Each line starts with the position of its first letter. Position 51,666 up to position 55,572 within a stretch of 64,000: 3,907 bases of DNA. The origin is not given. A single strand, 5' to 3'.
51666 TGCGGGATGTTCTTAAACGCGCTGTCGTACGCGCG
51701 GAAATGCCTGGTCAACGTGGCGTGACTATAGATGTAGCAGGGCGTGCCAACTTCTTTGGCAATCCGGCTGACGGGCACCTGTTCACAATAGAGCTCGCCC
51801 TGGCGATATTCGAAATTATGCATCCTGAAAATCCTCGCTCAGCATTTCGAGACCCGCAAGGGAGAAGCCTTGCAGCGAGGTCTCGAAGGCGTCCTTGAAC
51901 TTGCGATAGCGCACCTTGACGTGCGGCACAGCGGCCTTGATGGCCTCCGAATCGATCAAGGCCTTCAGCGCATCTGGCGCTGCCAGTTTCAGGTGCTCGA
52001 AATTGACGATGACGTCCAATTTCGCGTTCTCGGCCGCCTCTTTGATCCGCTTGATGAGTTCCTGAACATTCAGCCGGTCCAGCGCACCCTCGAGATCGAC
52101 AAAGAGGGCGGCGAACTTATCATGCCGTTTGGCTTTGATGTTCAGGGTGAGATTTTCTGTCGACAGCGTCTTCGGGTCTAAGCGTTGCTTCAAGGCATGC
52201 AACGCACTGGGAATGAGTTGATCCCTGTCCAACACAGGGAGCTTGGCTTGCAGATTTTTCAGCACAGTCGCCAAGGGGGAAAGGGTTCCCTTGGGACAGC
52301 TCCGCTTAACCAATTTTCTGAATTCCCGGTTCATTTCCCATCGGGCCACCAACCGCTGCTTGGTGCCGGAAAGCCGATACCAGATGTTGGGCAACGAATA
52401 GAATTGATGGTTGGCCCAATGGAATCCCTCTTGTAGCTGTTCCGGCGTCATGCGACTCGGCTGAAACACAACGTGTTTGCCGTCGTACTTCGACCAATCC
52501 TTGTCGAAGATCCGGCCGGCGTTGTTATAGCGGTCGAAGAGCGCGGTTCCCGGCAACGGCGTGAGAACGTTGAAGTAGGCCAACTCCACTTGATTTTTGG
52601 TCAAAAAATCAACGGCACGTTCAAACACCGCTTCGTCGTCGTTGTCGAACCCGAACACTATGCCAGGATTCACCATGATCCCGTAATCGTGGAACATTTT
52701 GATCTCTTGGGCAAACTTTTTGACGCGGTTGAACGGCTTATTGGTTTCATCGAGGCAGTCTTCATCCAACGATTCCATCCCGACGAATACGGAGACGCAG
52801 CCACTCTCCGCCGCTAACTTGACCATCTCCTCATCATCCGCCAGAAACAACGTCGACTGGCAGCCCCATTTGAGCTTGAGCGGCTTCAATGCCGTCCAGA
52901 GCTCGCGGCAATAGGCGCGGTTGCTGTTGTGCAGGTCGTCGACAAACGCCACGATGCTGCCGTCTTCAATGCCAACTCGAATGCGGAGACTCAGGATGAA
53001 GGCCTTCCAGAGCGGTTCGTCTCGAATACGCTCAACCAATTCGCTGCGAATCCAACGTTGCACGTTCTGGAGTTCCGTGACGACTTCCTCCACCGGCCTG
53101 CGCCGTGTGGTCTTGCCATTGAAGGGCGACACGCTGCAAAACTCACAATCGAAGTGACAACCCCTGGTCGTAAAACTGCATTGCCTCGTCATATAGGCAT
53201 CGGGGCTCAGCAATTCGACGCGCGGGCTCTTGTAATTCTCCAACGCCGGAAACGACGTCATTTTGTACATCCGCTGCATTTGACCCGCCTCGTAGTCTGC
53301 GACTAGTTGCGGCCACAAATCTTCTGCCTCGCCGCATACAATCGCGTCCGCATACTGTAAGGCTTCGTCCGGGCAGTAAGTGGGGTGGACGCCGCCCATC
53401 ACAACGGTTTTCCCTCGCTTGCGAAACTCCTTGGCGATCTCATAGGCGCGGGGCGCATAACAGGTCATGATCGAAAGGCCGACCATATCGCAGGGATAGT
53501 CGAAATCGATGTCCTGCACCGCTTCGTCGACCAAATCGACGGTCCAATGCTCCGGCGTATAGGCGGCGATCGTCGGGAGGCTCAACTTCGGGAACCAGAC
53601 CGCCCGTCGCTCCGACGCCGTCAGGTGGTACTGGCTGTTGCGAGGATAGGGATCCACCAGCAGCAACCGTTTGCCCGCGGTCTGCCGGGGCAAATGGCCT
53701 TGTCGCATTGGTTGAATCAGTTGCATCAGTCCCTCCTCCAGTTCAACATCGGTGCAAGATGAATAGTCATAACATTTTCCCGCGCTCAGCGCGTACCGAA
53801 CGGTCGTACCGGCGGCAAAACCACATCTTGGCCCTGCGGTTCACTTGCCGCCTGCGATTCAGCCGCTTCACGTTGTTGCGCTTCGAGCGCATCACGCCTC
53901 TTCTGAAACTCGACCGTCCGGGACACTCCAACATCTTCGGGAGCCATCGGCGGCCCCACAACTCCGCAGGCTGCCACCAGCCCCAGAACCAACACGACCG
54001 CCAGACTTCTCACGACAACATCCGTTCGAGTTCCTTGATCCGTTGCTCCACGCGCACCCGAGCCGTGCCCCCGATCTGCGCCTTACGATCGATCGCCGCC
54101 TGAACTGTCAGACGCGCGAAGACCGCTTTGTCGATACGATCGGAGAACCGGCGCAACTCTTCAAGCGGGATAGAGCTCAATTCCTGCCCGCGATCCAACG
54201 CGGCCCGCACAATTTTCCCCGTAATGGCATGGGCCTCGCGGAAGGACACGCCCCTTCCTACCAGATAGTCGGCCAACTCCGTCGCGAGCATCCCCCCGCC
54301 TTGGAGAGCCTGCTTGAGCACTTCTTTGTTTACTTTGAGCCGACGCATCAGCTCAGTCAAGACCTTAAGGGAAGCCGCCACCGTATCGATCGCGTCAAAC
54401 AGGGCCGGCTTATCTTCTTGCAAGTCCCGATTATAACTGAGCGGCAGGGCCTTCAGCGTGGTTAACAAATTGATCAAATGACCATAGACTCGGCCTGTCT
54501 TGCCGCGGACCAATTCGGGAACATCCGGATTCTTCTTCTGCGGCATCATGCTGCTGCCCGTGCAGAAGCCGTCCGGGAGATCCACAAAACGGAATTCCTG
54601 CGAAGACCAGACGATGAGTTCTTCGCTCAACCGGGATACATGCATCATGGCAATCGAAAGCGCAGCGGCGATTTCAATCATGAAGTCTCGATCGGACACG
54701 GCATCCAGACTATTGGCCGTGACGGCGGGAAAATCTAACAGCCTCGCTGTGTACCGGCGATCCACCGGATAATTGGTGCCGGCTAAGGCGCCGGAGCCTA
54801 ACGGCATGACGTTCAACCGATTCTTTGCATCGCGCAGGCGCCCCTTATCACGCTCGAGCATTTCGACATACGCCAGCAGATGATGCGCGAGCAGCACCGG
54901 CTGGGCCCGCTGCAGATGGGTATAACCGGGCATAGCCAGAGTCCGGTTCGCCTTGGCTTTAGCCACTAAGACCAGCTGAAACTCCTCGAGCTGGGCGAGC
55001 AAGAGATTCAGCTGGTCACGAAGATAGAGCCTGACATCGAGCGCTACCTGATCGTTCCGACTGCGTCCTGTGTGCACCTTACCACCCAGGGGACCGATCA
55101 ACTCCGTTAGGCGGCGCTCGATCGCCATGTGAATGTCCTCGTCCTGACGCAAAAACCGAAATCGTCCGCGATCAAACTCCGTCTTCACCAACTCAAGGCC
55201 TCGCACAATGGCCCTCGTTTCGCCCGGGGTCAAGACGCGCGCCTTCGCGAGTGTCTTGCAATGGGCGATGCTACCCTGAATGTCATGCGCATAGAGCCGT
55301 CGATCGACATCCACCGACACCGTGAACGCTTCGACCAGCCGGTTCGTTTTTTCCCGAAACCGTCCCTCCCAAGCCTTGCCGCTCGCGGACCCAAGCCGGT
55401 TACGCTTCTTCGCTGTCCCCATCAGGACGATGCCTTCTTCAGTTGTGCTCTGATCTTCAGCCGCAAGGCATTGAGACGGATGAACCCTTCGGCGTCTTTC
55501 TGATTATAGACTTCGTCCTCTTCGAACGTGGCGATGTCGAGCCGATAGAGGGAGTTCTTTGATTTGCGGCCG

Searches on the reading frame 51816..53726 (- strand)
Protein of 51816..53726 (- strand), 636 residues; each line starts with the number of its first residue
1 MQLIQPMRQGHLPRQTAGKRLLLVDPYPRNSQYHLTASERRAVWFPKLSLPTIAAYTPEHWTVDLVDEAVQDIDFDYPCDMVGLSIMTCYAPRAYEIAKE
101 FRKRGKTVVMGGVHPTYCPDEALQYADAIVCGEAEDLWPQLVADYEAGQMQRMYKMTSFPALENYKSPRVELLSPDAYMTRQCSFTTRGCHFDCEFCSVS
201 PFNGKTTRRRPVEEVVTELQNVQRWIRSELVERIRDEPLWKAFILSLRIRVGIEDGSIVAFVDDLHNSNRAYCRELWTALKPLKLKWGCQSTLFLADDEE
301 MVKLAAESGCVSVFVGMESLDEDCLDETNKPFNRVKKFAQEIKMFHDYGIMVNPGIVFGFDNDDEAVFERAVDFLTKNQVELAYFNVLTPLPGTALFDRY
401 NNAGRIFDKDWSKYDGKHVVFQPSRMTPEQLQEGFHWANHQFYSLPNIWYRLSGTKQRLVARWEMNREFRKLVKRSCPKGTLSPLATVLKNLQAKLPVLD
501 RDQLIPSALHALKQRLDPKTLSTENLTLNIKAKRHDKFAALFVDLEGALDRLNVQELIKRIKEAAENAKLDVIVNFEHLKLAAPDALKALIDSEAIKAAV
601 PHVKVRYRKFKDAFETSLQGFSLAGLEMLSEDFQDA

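Call 41: search_protein_families(library=ncbifam, proteins=[window:51816-53726:-], max_evalue=1e-40)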
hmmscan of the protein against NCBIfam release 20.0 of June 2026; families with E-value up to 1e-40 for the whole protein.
window:51816-53726:- (636 aa): 0 families

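Call 48: search_protein_families(library=pfam, proteins=[window:51816-53726:-], max_evalue=0.00001)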
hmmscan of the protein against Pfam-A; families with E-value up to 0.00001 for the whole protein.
window:51816-53726:- (636 aa): 2 families
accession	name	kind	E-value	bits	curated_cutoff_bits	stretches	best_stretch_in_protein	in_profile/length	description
PF04055.27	Radical_SAM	-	7e-15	56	29.5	1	186-374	3-165/166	Radical SAM superfamily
PF02310.24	B12-binding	-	8.9e-12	45.3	32.1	1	51-141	18-120/121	B12 binding domain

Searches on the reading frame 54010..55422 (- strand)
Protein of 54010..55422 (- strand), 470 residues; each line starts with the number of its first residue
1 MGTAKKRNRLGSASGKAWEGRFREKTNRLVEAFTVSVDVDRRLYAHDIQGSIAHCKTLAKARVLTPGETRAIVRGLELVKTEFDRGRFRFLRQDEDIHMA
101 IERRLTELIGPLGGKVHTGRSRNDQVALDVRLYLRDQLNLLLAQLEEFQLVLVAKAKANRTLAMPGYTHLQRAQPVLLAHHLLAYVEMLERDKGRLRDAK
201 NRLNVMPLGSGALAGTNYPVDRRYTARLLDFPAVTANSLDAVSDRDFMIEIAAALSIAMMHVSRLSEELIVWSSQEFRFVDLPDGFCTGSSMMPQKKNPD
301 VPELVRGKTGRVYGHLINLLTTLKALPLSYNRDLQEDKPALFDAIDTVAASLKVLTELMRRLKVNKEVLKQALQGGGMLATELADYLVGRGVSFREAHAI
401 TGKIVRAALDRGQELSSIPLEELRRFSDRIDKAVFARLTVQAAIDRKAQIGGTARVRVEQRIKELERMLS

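Call 41: search_protein_families(library=ncbifam, proteins=[window:54010-55422:-], max_evalue=1e-40)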
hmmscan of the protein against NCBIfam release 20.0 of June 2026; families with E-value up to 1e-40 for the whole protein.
window:54010-55422:- (470 aa): 6 families
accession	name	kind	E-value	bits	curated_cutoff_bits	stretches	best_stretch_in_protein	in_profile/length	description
TIGR00838.1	argH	equivalog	2.1e-183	610.5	279.5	1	18-467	2-452/455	argininosuccinate lyase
NF008964.0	PRK12308.1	equivalog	8e-155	516.7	657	1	18-469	4-456/624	argininosuccinate lyase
NF002563.0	PRK02186.1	subfamily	1.7e-70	238.3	625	1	94-430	487-826/890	argininosuccinate lyase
NF052535.1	CoM_syn_XcbC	exception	2.9e-57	194.6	575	1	26-469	17-465/495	2-phosphosulfolactate phosphatase XcbC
NF005218.0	PRK06705.1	equivalog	1.9e-48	165.5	883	1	49-459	43-461/502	argininosuccinate lyase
NF005000.0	PRK06389.1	equivalog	7.1e-41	140.7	388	1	16-409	2-389/434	argininosuccinate lyase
